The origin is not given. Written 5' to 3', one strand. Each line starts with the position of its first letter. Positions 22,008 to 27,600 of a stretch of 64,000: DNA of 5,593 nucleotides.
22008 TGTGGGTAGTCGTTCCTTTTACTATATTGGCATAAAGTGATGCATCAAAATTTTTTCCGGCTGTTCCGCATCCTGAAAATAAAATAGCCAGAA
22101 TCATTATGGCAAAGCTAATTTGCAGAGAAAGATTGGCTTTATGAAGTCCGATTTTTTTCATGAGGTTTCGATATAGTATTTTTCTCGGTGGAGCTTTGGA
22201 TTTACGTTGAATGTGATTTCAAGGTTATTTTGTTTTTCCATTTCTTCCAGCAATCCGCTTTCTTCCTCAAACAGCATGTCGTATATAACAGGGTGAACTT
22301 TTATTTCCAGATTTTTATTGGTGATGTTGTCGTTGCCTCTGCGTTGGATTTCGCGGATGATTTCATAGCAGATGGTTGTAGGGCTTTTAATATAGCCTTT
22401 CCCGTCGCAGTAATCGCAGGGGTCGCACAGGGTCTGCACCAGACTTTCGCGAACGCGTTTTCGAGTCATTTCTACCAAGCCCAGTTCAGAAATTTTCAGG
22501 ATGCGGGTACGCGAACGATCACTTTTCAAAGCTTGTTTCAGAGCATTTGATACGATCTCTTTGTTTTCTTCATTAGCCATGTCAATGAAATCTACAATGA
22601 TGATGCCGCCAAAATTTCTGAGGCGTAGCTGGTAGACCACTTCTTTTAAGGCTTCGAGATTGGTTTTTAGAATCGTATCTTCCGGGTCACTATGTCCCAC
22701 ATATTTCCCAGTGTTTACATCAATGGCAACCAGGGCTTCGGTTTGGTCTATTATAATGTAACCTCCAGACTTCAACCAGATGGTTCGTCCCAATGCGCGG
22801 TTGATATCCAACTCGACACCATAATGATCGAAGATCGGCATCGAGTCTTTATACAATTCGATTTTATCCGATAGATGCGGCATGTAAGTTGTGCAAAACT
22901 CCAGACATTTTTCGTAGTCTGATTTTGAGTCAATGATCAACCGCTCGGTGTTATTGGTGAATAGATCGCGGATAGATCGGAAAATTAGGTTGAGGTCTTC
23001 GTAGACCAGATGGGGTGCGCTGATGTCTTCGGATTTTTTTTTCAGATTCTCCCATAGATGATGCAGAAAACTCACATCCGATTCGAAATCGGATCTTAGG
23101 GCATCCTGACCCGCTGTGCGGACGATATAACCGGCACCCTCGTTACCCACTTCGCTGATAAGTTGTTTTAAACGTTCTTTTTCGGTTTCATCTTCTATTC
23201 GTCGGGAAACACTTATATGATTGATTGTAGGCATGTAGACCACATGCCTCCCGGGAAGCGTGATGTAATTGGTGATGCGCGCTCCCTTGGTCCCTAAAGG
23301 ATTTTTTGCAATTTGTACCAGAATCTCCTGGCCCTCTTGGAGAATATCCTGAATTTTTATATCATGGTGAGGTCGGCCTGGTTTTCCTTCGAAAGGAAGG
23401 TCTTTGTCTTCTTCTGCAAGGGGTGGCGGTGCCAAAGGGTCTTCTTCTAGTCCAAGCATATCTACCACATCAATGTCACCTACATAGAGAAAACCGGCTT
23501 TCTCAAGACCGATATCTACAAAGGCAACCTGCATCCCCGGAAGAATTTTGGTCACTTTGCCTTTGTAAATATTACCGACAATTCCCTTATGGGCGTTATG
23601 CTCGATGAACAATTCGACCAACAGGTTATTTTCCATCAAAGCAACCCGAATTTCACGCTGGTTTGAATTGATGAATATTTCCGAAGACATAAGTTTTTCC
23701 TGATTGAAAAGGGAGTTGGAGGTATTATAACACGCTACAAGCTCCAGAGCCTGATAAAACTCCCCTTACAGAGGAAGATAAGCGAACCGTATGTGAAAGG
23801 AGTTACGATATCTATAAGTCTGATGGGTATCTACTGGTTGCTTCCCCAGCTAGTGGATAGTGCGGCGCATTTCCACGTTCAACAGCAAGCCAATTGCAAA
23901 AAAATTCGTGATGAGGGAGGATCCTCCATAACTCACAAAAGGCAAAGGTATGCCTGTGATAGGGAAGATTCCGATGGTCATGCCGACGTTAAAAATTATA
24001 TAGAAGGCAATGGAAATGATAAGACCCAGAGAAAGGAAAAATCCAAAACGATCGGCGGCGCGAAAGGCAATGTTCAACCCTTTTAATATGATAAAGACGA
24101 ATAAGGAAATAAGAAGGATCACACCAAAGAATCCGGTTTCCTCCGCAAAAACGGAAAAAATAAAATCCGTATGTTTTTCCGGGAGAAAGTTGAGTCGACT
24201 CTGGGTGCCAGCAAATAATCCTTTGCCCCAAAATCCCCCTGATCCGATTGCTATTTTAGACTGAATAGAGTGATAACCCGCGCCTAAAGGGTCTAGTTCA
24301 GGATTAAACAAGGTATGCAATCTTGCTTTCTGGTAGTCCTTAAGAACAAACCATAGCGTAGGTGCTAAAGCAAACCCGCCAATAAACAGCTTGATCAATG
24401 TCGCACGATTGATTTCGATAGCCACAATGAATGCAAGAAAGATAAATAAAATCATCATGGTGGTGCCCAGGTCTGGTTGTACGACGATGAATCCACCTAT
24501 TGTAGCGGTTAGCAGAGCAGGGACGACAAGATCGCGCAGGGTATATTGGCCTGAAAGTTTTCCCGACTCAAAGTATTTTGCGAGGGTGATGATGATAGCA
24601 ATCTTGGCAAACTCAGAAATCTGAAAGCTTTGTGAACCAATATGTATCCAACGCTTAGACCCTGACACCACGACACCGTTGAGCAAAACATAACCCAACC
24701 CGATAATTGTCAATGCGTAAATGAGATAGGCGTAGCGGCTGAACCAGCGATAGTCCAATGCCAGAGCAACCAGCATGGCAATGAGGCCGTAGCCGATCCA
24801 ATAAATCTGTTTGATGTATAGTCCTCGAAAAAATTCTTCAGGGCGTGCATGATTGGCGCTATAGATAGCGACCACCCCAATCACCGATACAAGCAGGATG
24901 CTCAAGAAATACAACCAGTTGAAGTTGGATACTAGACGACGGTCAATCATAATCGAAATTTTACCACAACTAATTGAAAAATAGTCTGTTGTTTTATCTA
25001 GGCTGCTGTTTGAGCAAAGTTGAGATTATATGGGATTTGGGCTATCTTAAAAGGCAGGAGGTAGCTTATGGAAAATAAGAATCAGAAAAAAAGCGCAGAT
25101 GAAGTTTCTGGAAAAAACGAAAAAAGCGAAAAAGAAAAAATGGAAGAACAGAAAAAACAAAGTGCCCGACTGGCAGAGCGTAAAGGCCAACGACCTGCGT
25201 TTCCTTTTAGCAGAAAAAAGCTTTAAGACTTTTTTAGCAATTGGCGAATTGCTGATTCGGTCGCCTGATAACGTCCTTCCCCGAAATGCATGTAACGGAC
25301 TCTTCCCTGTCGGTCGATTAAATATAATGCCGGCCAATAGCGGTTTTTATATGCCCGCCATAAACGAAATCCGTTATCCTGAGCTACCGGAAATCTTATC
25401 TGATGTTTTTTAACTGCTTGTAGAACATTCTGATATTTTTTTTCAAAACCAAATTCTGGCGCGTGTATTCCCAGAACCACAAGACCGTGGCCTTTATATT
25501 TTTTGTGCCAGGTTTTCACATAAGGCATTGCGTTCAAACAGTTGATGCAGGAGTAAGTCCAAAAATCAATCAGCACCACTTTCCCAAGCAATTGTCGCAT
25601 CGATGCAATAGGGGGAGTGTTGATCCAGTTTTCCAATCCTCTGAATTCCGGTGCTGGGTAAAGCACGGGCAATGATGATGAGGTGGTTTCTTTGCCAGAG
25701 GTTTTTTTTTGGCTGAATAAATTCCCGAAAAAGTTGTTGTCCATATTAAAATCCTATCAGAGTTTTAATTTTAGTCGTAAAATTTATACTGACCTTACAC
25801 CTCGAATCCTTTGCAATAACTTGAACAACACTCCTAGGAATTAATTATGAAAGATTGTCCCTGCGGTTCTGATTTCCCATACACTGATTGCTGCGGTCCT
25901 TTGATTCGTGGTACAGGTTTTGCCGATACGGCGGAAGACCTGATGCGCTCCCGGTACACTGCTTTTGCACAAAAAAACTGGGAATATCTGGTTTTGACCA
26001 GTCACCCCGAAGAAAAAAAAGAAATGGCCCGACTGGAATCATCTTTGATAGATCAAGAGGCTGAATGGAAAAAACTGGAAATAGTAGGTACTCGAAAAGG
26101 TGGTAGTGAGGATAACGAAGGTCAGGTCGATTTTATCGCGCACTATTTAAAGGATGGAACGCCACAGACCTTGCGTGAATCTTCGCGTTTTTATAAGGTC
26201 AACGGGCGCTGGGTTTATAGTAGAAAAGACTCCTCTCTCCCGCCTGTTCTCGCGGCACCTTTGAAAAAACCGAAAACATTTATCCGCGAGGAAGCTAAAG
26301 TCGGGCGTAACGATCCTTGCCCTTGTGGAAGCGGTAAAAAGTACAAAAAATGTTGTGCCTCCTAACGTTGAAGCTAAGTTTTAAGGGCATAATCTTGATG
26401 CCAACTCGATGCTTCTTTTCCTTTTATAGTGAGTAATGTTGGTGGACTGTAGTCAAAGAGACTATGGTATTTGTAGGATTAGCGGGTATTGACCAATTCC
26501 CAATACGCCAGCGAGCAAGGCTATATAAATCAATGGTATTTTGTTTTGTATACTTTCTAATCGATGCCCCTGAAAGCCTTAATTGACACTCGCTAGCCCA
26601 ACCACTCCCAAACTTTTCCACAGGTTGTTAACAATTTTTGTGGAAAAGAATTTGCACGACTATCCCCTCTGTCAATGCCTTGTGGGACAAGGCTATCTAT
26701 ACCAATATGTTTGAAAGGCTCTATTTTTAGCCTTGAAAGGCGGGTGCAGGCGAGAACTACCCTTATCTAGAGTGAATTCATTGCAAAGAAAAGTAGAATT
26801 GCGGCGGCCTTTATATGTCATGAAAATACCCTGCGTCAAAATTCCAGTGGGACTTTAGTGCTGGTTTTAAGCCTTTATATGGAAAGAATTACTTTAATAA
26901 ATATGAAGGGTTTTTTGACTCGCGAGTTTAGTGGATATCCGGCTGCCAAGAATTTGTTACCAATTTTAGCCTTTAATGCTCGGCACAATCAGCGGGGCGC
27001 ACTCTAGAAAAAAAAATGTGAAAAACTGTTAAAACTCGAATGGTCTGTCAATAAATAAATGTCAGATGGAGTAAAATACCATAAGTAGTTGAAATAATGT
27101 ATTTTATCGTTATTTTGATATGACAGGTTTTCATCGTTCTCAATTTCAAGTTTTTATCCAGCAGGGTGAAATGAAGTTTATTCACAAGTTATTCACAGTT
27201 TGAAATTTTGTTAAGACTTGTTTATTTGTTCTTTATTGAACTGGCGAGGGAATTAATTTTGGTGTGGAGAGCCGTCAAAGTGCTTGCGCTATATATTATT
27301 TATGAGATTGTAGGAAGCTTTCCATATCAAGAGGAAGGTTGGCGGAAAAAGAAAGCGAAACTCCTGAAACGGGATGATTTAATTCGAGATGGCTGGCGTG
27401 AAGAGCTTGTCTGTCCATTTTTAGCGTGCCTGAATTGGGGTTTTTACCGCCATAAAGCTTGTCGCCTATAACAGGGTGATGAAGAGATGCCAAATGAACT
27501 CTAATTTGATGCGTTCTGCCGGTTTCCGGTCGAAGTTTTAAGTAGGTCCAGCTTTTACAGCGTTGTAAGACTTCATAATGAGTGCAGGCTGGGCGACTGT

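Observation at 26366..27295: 930-bp gene-free gap between convergent ychJ and rluD carries a DnaA-box cluster and an AT-rich tract: candidate oriC with no dnaA nearby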

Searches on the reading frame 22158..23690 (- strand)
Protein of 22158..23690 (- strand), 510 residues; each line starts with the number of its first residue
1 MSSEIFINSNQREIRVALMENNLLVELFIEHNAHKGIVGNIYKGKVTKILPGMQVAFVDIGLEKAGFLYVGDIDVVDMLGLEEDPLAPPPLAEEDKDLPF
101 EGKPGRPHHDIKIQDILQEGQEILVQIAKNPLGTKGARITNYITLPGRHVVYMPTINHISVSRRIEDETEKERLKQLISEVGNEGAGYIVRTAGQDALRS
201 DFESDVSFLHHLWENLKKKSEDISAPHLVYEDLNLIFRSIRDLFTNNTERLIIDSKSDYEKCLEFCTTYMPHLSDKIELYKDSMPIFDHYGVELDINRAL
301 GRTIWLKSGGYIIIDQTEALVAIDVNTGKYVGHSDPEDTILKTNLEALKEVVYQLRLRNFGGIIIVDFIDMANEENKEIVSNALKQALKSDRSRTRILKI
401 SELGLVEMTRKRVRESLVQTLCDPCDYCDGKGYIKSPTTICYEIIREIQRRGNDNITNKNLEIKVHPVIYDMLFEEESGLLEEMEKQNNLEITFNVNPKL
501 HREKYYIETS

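Call 8: search_protein_families(library=ncbifam, proteins=[window:22158-23690:-])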
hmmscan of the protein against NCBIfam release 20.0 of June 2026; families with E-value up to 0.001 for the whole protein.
window:22158-23690:- (510 aa): 5 families
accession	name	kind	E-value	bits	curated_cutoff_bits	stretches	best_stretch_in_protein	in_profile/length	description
NF008689.0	PRK11712.1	equivalog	1.5e-154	515.1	594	1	1-505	1-484/489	ribonuclease G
TIGR00757.1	RNaseEG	subfamily_domain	8.1e-154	512.5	325.95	1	13-446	1-415/415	Rne/Rng family ribonuclease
NF008074.0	PRK10811.1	equivalog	1.2e-94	318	908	2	108-458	85-437/1068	ribonuclease E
NF052588.1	RnaseEMycob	equivalog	9.3e-90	301.7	1400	2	109-434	408-746/945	ribonuclease E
NF052586.1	RnaseECyano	equivalog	6.8e-83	279.1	900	2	113-452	82-425/619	ribonuclease E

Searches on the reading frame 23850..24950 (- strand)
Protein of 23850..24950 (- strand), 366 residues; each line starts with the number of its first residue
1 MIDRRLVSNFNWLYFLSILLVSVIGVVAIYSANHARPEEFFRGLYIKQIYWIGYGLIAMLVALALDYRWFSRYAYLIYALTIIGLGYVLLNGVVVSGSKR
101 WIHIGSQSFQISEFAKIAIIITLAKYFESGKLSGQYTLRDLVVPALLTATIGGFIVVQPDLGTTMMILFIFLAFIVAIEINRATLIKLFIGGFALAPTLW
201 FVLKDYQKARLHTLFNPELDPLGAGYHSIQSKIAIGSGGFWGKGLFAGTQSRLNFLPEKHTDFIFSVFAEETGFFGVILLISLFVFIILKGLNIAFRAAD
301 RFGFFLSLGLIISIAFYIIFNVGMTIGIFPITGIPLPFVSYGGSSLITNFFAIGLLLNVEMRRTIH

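Call 8: search_protein_families(library=ncbifam, proteins=[window:23850-24950:-])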
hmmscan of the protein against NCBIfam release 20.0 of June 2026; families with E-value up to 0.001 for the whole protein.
window:23850-24950:- (366 aa): 6 families
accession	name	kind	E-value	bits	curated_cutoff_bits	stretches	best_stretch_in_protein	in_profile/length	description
TIGR02210.1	rodA_shape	equivalog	1.1e-116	389.9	336.7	1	11-363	1-356/357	rod shape-determining protein RodA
TIGR02614.1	ftsW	equivalog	3.5e-87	292.8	337.5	1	13-361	3-355/357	putative lipid II flippase FtsW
NF008060.0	PRK10794.1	equivalog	1.8e-75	254.2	590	1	15-364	21-364/370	peptidoglycan glycosyltransferase MrdB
TIGR02615.1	spoVE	exception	1.4e-73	248.4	448.8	1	14-359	4-352/354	stage V sporulation protein E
NF037961.1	RodA_shape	subfamily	1e-54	186.5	150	2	199-359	240-405/415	rod shape-determining protein RodA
NF008042.0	PRK10774.1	equivalog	3.8e-50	171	493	1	21-361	46-390/405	cell division protein FtsW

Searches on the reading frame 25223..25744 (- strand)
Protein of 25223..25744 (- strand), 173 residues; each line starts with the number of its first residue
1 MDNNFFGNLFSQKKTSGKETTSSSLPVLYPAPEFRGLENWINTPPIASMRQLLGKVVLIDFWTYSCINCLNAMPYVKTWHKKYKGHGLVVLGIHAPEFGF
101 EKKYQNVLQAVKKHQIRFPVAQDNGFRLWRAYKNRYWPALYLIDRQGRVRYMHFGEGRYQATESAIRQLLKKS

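Call 8: search_protein_families(library=ncbifam, proteins=[window:25223-25744:-])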
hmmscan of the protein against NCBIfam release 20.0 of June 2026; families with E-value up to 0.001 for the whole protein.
window:25223-25744:- (173 aa): 7 families
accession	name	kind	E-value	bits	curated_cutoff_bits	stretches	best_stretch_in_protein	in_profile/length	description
NF002854.0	PRK03147.1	subfamily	1e-17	64.6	170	1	48-170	56-169/176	thiol-disulfide oxidoreductase ResA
NF041202.1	StoA_CxxC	exception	1.7e-08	34.5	210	1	54-155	52-150/163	endospore biogenesis thiol-disulfide oxidoreductase StoA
NF010625.0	PRK14018.1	equivalog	2.6e-07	29.5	522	1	55-156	57-159/521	bifunctional peptide-methionine (S)-S-oxide reductase MsrA/peptide-methionine (R)-S-oxide reductase MsrB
NF047697.1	ThioredTrxAClost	equivalog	1.1e-05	25.5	140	1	55-85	18-48/105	thioredoxin TrxA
NF033782.1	lipoprot_Omp28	subfamily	6.4e-05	22.3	150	1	53-106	36-90/264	Omp28 family outer membrane lipoprotein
NF047696.1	ThlDiSintTplARhiz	equivalog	0.00045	20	230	1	49-119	92-161/219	thiol:disulfide interchange protein TlpA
TIGR00385.1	dsbE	subfamily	0.00089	18.9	123.15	0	45-163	53-164/173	DsbE family thiol:disulfide interchange protein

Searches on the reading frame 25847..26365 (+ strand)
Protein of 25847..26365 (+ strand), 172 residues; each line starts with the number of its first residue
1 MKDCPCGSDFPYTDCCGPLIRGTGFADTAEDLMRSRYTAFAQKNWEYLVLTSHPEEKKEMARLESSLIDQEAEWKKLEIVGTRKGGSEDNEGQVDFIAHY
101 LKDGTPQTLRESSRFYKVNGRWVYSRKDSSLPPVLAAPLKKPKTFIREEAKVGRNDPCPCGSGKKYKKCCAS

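Call 8: search_protein_families(library=ncbifam, proteins=[window:25847-26365:+])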
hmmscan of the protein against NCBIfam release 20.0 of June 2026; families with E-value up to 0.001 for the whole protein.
window:25847-26365:+ (172 aa): 9 families
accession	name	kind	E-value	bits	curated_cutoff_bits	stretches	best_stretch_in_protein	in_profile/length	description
NF002449.0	PRK01617.1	equivalog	2.9e-41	141.4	141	2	3-124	4-126/154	hypothetical protein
NF002592.0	PRK02250.1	equivalog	1.7e-37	129.1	158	1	2-170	3-166/167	hypothetical protein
NF002486.0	PRK01752.1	equivalog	2.6e-29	102.2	120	1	2-132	7-135/157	YchJ family protein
NF001213.0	PRK00183.1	equivalog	2.8e-28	98.9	158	2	3-124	5-125/157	hypothetical protein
NF003262.0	PRK04233.1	equivalog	6.7e-23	81.2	204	1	3-124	9-125/129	hypothetical protein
NF002502.0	PRK01842.1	equivalog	3e-19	69.5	188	1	2-125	12-143/150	hypothetical protein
NF004088.0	PRK05590.1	equivalog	2.1e-12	47.7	140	1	141-171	135-164/166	hypothetical protein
TIGR04102.1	SWIM_PBPRA1643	hypoth_equivalog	2.3e-12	47.3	68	1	135-171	73-108/108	PBPRA1643 family SWIM/SEC-C metal-binding motif protein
NF007704.0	PRK10396.1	equivalog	1.1e-10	41.9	149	1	142-170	191-219/221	hypothetical protein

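Call 18: find_encoding_contigs(protein=window:25847-26365:+, flank=10000, max_places=10)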
Protein window:25847-26365:+ (172 aa): 1 contig read that carries it; 1 place shown.
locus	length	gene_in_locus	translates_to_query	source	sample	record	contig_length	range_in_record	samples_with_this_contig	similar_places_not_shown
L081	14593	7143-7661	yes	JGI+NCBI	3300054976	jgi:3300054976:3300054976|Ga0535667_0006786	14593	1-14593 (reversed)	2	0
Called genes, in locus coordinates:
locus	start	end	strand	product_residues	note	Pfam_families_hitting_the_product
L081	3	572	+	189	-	PF02826:2-Hacid_dh_C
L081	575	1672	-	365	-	PF01926:MMR_HSR1, PF02421:FeoB_N, PF06071:YchF-GTPase_C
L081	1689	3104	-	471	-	PF07690:MFS_1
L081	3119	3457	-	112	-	-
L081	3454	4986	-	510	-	PF10150:RNase_E_G, PF20833:RNase_E_G_Thio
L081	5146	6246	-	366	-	PF01098:FTSW_RODA_SPOVE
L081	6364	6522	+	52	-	-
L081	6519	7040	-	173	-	PF00578:AhpC-TSA, PF08534:Redoxin, PF13905:Thioredoxin_8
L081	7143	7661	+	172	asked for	PF17775:YchJ_M-like, PF02810:SEC-C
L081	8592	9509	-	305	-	PF00849:PseudoU_synth_2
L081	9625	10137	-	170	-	PF00994:MoCF_biosynth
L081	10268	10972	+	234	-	PF00106:adh_short, PF08659:KR, PF13561:adh_short_C2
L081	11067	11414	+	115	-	-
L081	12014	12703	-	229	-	PF00733:Asn_synthase (weak), PF06508:QueC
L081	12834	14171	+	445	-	PF02881:SRP54_N, PF06414:Zeta_toxin (weak), PF13401:AAA_22 (weak), PF00448:SRP54, PF01656:CbiA (weak), PF02978:SRP_SPB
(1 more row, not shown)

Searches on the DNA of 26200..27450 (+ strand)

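Call 9: search_dna_similar(query=window:26366-27295:+, collection=plasmids, mode=distant)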
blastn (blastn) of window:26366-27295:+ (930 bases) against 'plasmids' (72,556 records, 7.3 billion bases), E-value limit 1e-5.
No match.

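Call 15: search_rna_families(source=window, start=26200, end=27450, threshold=evalue, max_evalue=5)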
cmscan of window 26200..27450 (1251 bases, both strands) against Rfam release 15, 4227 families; matches with E-value up to 5: 3.
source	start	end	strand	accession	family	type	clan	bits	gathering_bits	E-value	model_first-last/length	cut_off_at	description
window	27347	27384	+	RF01360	CRISPR-DR47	Gene; CRISPR;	-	18.3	39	2.2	1-37/37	no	CRISPR RNA direct repeat element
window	27150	27185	-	RF01331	CRISPR-DR18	Gene; CRISPR;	-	18.3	50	3.5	1-37/37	no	CRISPR RNA direct repeat element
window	26200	26223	+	RF02147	MEG8_3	Gene; lncRNA;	-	17.9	40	0.093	43-66/66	5'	Maternally expressed 8 exon 3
